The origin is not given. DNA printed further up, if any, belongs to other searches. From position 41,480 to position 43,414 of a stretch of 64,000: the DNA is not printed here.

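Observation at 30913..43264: Multi-decarboxylase catabolic system: two UbiDs, HMPD-decarboxylase-like aldolase, TPP enzyme, Mo-hydroxylase, TTT importer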

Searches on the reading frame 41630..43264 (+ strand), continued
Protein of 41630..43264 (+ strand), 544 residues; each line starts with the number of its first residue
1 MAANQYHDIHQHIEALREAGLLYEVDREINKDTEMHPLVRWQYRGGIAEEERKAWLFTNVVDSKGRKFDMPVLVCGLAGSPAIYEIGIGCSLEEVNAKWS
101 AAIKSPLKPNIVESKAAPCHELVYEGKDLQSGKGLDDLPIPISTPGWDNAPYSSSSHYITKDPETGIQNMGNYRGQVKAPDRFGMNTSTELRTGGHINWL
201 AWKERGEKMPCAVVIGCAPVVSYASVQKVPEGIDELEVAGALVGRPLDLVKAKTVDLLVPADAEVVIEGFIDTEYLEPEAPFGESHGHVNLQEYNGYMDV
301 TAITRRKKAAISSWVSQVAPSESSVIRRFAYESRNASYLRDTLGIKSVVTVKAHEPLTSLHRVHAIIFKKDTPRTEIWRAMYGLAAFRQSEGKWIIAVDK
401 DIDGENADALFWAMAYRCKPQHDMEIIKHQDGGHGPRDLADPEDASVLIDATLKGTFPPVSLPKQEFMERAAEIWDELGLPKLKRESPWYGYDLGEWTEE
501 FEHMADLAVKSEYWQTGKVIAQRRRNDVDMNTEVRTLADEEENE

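Call 33: search_solved_structures(query=window:41630-43264:+, max_evalue=1e-35, show_alignments=2)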
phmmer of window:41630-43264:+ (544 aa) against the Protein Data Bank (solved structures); distinct sequences matched with E-value up to 1e-35: 2.
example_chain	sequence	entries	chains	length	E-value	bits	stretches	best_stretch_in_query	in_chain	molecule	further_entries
6h6x_B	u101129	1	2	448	2.3e-41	145.4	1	66-467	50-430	3-polyprenyl-4-hydroxybenzoate decarboxylase and related decarboxylases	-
6h6v_A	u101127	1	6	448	2.9e-40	141.7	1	66-467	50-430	3-polyprenyl-4-hydroxybenzoate decarboxylase and related decarboxylases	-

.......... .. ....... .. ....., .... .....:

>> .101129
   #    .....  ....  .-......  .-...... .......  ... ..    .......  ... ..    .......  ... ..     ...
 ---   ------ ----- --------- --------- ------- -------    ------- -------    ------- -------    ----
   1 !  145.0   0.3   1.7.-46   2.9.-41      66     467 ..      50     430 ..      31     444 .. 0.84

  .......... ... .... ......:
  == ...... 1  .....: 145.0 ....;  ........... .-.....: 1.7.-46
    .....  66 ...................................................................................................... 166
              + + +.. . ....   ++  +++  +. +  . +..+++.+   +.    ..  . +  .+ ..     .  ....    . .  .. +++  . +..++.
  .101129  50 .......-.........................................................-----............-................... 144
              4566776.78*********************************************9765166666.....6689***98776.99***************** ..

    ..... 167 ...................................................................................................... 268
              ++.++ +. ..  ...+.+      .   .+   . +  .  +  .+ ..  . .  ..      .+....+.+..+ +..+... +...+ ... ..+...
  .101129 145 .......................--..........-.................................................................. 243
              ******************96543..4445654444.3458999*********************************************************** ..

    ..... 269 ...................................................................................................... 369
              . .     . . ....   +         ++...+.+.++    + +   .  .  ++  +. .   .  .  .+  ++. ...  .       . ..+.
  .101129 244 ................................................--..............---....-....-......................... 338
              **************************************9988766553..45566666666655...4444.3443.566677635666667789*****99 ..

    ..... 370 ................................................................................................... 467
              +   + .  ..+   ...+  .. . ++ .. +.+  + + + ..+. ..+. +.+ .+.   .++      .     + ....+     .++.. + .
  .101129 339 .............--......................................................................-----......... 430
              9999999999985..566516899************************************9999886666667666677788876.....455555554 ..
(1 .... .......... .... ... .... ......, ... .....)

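Call 40: search_dna_similar(query=window:41630-43264:+, collection=plasmids, mode=protein, max_rows=15, max_evalue=1e-50)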
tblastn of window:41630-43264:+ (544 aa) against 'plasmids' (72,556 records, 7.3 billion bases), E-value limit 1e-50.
Records with a match: 11; places in all: 11; records where one place covers at least 80% of the query: 9.
Best place of each record, by identity: <60% 11.
By first word of the organism name: Sinorhizobium 7; Paraburkholderia 1; Neorhizobium 1; Rhizobium 1; Phyllobacterium 1.
By predicted mobility (MOB-suite, as given by PLSDB): conjugative 7; non-mobilizable 4.
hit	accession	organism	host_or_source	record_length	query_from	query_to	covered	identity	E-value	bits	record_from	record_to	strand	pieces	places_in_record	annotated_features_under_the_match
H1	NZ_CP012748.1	Paraburkholderia caribensis MBA4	soil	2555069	5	524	96%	52.5%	8e-178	563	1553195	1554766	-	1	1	none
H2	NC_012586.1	Sinorhizobium fredii NGR234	-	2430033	8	537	97%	47.4%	6e-165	526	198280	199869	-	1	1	record has no annotation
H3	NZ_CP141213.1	Sinorhizobium meliloti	alfalfa,Isolate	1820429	8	537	97%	47.0%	1e-164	525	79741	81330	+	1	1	none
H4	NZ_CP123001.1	Neorhizobium petrolearium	single cell,petroleum contaminated soil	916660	8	544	99%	46.2%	1e-162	519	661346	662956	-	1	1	UbiD family decarboxylase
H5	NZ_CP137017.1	Sinorhizobium fredii GR64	Phaseolus vulgaris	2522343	8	537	97%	46.8%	5e-164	523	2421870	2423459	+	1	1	record has no annotation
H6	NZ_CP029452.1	Sinorhizobium fredii CCBAU 25509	Glycine soja,cell culture,plant root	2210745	8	537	97%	46.8%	1e-163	522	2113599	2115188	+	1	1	record has no annotation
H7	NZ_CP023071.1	Sinorhizobium fredii CCBAU 83666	G.max,nodule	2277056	8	537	97%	46.8%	1e-163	522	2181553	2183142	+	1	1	record has no annotation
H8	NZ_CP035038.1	Sinorhizobium fredii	single cell,soil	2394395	8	537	97%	46.8%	1e-163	522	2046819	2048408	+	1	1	none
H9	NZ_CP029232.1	Sinorhizobium fredii CCBAU 45436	Glycine max,cell culture,plant root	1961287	8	537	97%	46.6%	1e-163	522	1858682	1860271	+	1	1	record has no annotation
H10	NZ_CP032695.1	Rhizobium jaguaris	Calliandra grandiflora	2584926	4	435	79%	49.1%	8e-137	445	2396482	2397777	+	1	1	none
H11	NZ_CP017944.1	Phyllobacterium zundukense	Oxytropis triphylla,cell culture,root ...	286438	134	537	74%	47.1%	7e-101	394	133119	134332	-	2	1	none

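Call 41: get_annotated_region(hit=H4, flank=12000)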
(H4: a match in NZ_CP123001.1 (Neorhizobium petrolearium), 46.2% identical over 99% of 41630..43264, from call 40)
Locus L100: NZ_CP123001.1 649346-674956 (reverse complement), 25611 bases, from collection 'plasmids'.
description: Neorhizobium petrolearium strain OS53 plasmid unnamed1, complete sequence
organism: Neorhizobium petrolearium (NCBI taxid 515361)
taxonomy: Bacteria; Pseudomonadota; Alphaproteobacteria; Hyphomicrobiales; Rhizobiaceae; Neorhizobium; Neorhizobium petrolearium
host: -; source: single cell,petroleum contaminated soil; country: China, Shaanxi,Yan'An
typing (MOB-suite, as given by PLSDB): non-mobilizable
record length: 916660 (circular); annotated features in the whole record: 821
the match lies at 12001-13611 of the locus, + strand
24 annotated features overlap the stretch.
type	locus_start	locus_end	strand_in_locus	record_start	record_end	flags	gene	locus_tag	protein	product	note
CDS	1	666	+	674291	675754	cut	-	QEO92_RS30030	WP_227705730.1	sulfatase-like hydrolase/transferase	-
CDS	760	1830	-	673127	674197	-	modC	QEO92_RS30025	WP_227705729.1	molybdenum ABC transporter ATP-binding protein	GO:0015689 - molybdate ion transport [Evidence IEA]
CDS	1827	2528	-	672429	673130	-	modB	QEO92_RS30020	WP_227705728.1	molybdate ABC transporter permease subunit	GO:0015689 - molybdate ion transport [Evidence IEA]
CDS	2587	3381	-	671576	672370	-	modA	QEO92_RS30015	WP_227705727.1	molybdate ABC transporter substrate-binding protein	GO:0015689 - molybdate ion transport [Evidence IEA]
CDS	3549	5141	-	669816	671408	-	ggt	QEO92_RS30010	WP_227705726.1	gamma-glutamyltransferase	GO:0006750 - glutathione biosynthetic process [Evidence IEA]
CDS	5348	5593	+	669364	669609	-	-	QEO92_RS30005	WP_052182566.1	hypothetical protein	-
CDS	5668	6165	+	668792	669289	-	-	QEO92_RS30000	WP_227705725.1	MarR family transcriptional regulator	-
CDS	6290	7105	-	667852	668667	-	-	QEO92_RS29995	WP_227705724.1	xanthine dehydrogenase family protein subunit M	-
CDS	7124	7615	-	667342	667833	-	-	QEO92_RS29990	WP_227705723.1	(2Fe-2S)-binding protein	-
CDS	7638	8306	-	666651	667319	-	-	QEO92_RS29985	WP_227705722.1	carbon monoxide dehydrogenase subunit G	-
CDS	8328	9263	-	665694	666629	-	-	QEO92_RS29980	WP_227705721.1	ABC transporter substrate-binding protein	-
CDS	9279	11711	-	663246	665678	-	-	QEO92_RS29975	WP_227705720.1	xanthine dehydrogenase family protein molybdopterin-binding subunit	-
CDS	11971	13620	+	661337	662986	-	-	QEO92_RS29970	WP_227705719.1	UbiD family decarboxylase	-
CDS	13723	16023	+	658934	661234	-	-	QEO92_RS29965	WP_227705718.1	xanthine dehydrogenase family protein molybdopterin-binding subunit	-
CDS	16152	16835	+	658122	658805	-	-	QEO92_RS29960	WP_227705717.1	GntR family transcriptional regulator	-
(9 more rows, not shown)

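Call 42: get_annotated_region(hit=H1, flank=12000)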
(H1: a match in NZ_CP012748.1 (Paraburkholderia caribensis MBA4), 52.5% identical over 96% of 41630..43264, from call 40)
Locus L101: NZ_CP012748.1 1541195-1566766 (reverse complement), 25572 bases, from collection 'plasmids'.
description: Paraburkholderia caribensis MBA4 plasmid unnamed, complete sequence
organism: Paraburkholderia caribensis MBA4 (NCBI taxid 1323664)
taxonomy: Bacteria; Pseudomonadota; Betaproteobacteria; Burkholderiales; Burkholderiaceae; Paraburkholderia; Paraburkholderia caribensis; Paraburkholderia caribensis MBA4
host: -; source: soil; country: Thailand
typing (MOB-suite, as given by PLSDB): non-mobilizable
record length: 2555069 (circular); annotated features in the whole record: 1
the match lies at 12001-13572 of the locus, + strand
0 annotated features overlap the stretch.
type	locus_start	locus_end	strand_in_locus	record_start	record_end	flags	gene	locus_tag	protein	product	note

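Call 43: get_annotated_region(hit=H3, flank=14000)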
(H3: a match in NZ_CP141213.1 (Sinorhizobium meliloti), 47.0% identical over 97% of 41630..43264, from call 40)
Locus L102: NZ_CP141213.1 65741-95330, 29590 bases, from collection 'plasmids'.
description: Sinorhizobium meliloti strain LMB1 plasmid pA, complete sequence
organism: Sinorhizobium meliloti (NCBI taxid 382)
taxonomy: Bacteria; Pseudomonadota; Alphaproteobacteria; Hyphomicrobiales; Rhizobiaceae; Sinorhizobium; Sinorhizobium meliloti
host: -; source: alfalfa,Isolate; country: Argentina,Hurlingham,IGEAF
typing (MOB-suite, as given by PLSDB): conjugative; relaxase MOBQ; mating-pair formation MPF_T
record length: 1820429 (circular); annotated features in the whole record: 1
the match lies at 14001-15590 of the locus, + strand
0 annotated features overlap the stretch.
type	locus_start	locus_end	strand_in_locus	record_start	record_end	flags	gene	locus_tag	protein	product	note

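Call 45: find_encoding_contigs(protein=P0085, flank=10000, max_places=1)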
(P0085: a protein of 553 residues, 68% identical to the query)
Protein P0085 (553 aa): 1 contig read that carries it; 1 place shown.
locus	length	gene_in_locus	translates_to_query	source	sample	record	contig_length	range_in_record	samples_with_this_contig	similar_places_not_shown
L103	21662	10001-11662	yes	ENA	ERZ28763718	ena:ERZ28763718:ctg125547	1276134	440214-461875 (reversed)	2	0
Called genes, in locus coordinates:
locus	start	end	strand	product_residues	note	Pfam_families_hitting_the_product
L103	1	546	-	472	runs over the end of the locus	PF13384:HTH_23 (faint), PF13936:HTH_38, PF00665:rve (weak)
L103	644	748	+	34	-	-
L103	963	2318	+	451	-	PF05598:DUF772, PF01609:DDE_Tnp_1, PF13751:DDE_Tnp_1_6 (faint)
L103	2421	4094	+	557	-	PF01977:UbiD, PF20696:UbiD_C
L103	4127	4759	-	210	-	-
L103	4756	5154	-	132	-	PF07638:Sigma70_ECF (weak), PF08281:Sigma70_r4_2, PF04545:Sigma70_r4, PF22233:PhyR_sigma-like (weak)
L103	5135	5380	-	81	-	PF04542:Sigma70_r2 (weak)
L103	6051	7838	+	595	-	PF14236:DruA, PF13808:DDE_Tnp_1_assoc, PF01609:DDE_Tnp_1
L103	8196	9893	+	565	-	PF20695:UbiD_N (weak), PF01977:UbiD, PF20696:UbiD_C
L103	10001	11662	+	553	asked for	PF01977:UbiD, PF20696:UbiD_C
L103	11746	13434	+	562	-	PF01977:UbiD, PF20696:UbiD_C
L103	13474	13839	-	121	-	PF07238:PilZ (faint)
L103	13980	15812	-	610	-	PF02776:TPP_enzyme_N, PF02775:TPP_enzyme_C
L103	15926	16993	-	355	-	PF02423:OCD_Mu_crystall, PF01488:Shikimate_DH (weak)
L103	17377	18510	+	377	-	PF13416:SBP_bac_8, PF13343:SBP_bac_6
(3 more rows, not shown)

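Call 46: find_encoding_contigs(protein=P0116, flank=10000, max_places=1)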
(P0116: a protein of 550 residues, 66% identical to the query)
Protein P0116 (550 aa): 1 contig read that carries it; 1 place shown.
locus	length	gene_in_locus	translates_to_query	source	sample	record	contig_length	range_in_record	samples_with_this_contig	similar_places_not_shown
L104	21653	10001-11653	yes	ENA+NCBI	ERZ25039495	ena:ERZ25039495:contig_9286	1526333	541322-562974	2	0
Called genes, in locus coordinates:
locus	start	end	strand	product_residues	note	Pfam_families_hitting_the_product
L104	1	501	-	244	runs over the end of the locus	PF01730:UreF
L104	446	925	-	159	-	PF02814:UreE_N, PF05194:UreE_C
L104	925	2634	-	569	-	PF00449:Urease_alpha, PF07969:Amidohydro_3 (faint), PF01979:Amidohydro_1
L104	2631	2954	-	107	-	PF00699:Urease_beta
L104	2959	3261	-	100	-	PF00547:Urease_gamma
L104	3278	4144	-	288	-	PF01774:UreD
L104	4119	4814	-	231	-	PF00005:ABC_tran, PF13304:AAA_21 (faint)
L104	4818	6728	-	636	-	PF02653:BPD_transp_2, PF00005:ABC_tran (weak), PF12399:BCA_ABC_TP_C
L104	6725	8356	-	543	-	PF13646:HEAT_2 (faint), PF02653:BPD_transp_2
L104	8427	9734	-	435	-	PF13433:Peripla_BP_5, PF13458:Peripla_BP_6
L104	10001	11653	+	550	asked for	PF20695:UbiD_N (weak), PF01977:UbiD, PF20696:UbiD_C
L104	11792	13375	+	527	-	PF01494:FAD_binding_3, PF07992:Pyr_redox_2 (faint), PF21274:Rng_hyd_C (weak)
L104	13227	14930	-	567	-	PF00496:SBP_bac_5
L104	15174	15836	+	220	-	PF02085:Cytochrom_CIII (faint), PF14537:Cytochrom_c3_2 (faint), PF14522:Cytochrome_C7 (weak)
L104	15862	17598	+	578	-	-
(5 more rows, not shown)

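Call 58: search_protein_families(library=pfam, proteins=[L045:10309-11070:+, L048:5750-6214:-, L044:8649-9227:+, L041:15731-16831:+, L037:20727-21545:+, L034:4134-5375:+, L045:5632-6483:+, L063:6987-7544:+, L089:20403-21395:+, L078:17099-18202:+], max_evalue=0.0001)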
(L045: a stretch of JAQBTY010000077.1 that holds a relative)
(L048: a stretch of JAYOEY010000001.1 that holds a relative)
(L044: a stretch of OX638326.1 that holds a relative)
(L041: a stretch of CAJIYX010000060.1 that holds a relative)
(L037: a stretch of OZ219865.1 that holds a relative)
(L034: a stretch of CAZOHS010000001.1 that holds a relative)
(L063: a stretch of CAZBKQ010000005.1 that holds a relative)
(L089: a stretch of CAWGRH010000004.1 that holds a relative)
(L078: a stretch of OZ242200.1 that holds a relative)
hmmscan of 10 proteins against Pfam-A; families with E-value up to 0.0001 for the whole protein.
L045:10309-11070:+ (253 aa): 4 families
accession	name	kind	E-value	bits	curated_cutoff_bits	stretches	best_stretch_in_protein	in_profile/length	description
PF13561.12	adh_short_C2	-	1.3e-63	215.2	27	1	15-249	3-234/236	Enoyl-(Acyl carrier protein) reductase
PF00106.31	adh_short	-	5.3e-55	186.4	26.6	1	7-200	1-193/195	short chain dehydrogenase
PF08659.16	KR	-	8.2e-11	42.6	22.6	1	10-187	4-176/180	KR domain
PF23441.1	SDR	-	3.7e-05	23.7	27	1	53-251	65-256/258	SDR-like rossmann domain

L048:5750-6214:- (154 aa): 0 families

L044:8649-9227:+ (192 aa): 1 family
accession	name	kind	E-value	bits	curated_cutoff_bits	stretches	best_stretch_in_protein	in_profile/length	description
PF00440.29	TetR_N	-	1.2e-12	47.9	24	1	24-69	2-47/47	Bacterial regulatory proteins, tetR family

L041:15731-16831:+ (366 aa): 2 families
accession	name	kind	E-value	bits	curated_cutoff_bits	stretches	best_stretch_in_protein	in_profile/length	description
PF01070.24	FMN_dh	-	2.5e-100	336.4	24.9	1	21-341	1-348/350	FMN-dependent dehydrogenase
PF00478.31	IMPDH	-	2.8e-05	23.7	25.6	1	200-297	133-238/345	IMP dehydrogenase / GMP reductase domain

L037:20727-21545:+ (272 aa): 1 family
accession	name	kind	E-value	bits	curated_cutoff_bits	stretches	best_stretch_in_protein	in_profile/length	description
PF00005.33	ABC_tran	-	3.2e-31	109.2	25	1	29-168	1-136/137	ABC transporter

L034:4134-5375:+ (413 aa): 1 family
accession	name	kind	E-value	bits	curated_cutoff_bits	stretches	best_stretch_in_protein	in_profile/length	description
PF04909.20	Amidohydro_2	-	1.3e-22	81.3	26.4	1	117-396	21-288/289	Amidohydrolase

L045:5632-6483:+ (283 aa): 1 family
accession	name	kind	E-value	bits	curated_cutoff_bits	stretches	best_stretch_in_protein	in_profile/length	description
PF02668.22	TauD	-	1.1e-73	248.9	27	1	5-276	4-267/267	Taurine catabolism dioxygenase TauD, TfdA family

L063:6987-7544:+ (185 aa): 2 families
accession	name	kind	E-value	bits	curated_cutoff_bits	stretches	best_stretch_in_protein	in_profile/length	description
PF07883.17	Cupin_2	-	8.2e-06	25.9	27.2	1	110-153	13-55/70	Cupin domain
PF20510.4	HgmA_N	-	4.1e-05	23.5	20.2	0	111-162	141-192/273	Homogentisate 1,2-dioxygenase N-terminal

L089:20403-21395:+ (330 aa): 1 family
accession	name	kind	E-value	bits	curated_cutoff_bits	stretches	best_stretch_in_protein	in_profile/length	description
PF03401.19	TctC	-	8.1e-56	190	27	1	52-321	1-269/274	Tripartite tricarboxylate transporter family receptor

L078:17099-18202:+ (367 aa): 0 families

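Call 59: search_protein_families(library=pfam, proteins=[L080:5187-6761:+, L034:13524-15242:+, L046:5891-7438:+, L075:6610-8007:+, L057:10024-11145:+, L048:393-842:+, L096:7378-8763:-, L081:7992-8645:+, L044:9283-9807:+, L044:15962-16546:+], max_evalue=0.0001)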
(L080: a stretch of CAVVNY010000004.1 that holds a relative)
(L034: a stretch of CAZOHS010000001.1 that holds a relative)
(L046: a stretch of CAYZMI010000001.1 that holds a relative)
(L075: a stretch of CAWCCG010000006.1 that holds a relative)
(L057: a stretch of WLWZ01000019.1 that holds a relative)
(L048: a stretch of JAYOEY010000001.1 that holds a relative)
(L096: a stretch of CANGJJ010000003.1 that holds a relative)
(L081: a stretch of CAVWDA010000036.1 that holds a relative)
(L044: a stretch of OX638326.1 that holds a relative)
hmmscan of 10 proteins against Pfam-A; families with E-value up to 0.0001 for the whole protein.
L080:5187-6761:+ (524 aa): 2 families
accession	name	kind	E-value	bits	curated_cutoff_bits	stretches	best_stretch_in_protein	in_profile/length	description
PF00501.34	AMP-binding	-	3.2e-66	224.1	29.9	1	24-383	4-384/384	AMP-binding enzyme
PF13193.12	AMP-binding_C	-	5.2e-17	63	24.5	1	432-506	1-76/76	AMP-binding enzyme C-terminal domain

L034:13524-15242:+ (572 aa): 3 families
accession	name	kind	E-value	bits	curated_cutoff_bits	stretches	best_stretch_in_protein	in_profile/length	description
PF02776.23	TPP_enzyme_N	-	1.5e-24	86.5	26.8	1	10-140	2-119/119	Thiamine pyrophosphate enzyme, N-terminal TPP binding domain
PF02775.26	TPP_enzyme_C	-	3.9e-21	75.9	21.9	1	414-567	9-151/151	Thiamine pyrophosphate enzyme, C-terminal TPP binding domain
PF00205.28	TPP_enzyme_M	-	1.3e-12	48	30.4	1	213-315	1-113/137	Thiamine pyrophosphate enzyme, central domain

L046:5891-7438:+ (515 aa): 6 families
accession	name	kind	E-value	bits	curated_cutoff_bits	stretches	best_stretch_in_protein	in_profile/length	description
PF00890.30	FAD_binding_2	-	4.1e-38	132.1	20.4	1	19-494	1-412/414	FAD binding domain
PF01266.30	DAO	-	1.9e-11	44.6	27.9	1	19-121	1-89/353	FAD dependent oxidoreductase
PF03486.20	HI0933_like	-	5e-10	39.7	50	0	19-60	2-44/244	HI0933-like protein Rossmann domain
PF12831.13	FAD_oxidored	-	6.9e-06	26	27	1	19-57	1-39/416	FAD dependent oxidoreductase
PF00070.33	Pyr_redox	-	1.6e-05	25.8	22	0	163-197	45-79/82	Pyridine nucleotide-disulphide oxidoreductase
PF07992.20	Pyr_redox_2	-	3.9e-05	23.7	26.1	0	19-48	2-31/291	Pyridine nucleotide-disulphide oxidoreductase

L075:6610-8007:+ (465 aa): 3 families
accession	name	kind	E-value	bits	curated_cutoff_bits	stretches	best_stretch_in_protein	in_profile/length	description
PF01979.26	Amidohydro_1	-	1.1e-42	147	25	1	62-423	2-345/345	Amidohydrolase family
PF07969.17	Amidohydro_3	-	2.6e-15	57.3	29.7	1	238-394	284-451/472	Amidohydrolase family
PF22039.1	HUTI_composite_bact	-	8.2e-07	29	25.5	1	27-49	1-23/26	Imidazolonepropionase-like composite domain, bacteria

L057:10024-11145:+ (373 aa): 1 family
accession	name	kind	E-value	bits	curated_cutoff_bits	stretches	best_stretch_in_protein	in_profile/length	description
PF00296.26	Bac_luciferase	-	3e-51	175.1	27.9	1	25-343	4-313/314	Luciferase-like monooxygenase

L048:393-842:+ (149 aa): 2 families
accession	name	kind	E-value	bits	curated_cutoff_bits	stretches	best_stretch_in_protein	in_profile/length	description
PF00903.31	Glyoxalase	-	1.4e-20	74.3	20.6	1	20-145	1-121/121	Glyoxalase/Bleomycin resistance protein/Dioxygenase superfamily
PF13669.12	Glyoxalase_4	-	5.1e-05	24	27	1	23-118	2-97/109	Glyoxalase/Bleomycin resistance protein/Dioxygenase superfamily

L096:7378-8763:- (461 aa): 0 families

L081:7992-8645:+ (217 aa): 1 family
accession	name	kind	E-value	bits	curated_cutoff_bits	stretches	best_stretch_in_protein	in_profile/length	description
PF02441.25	Flavoprotein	-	1.4e-41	142.2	22.7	1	20-189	2-161/162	Flavoprotein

L044:9283-9807:+ (174 aa): 1 family
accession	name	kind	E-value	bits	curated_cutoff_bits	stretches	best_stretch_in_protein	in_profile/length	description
PF07883.17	Cupin_2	-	1.2e-07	31.8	27.2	1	63-129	4-68/70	Cupin domain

L044:15962-16546:+ (194 aa): 1 family
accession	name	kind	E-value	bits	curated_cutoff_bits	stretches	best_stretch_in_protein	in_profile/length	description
PF00881.29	Nitroreductase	-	1.4e-16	61.5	23.5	1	20-171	9-166/167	Nitroreductase family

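Call 95: predict_structure(alignment_id=A1)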
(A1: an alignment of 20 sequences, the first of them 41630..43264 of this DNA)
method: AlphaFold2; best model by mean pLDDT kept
length: 544 residues; sequences in the alignment: 20
mean_pLDDT: 58.0   pTM: 0.66
mean pLDDT of the five models: 58.0, 56.8, 55.8, 54.4, 46.6
residues with pLDDT >= 90: 17; 70-90: 178; 50-70: 123; < 50: 226
segments of 3 or more residues with pLDDT < 50: 1-4, 143-155, 188-194, 280-292, 314-327, 329-365, 367-464, 486-511, 533-544
pLDDT, mean of each block of 10 residues (from residue 1): 54 88 87 66 65 83 69 69 76 72 83 72 78 66 36 55 80 61 59 56 87 74 58 73 82 88 84 70 31 65 79 45 41 44 40 31 43 45 38 40 41 33 32 28 32 26 51 83 54 35 42 52 67 38 27
secondary structure, 60 per line:
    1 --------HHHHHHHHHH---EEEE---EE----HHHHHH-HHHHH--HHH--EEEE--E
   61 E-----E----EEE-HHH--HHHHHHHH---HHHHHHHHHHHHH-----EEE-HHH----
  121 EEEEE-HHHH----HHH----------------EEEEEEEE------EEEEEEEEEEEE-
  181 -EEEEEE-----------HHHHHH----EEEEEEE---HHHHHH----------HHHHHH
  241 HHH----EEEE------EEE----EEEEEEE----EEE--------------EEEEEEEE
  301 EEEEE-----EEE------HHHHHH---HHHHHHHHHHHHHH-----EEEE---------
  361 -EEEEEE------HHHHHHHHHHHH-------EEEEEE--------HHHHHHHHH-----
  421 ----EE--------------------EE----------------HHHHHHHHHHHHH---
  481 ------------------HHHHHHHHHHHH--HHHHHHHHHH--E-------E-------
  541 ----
elements in order: H9-18 E22-25 H35-40 H42-46 E54-57 E72-74 H81-88 H92-104 E110-112 E121-125 H127-130 E154-161 E168-179 E182-187 H199-204 E209-215 H219-224 H235-243 E248-251 E258-260 E265-271 E276-278 E293-305 E311-313 H320-325 H329-342 E348-351 E362-367 H374-385 E393-398 H407-415 H465-477 H499-510 H513-522
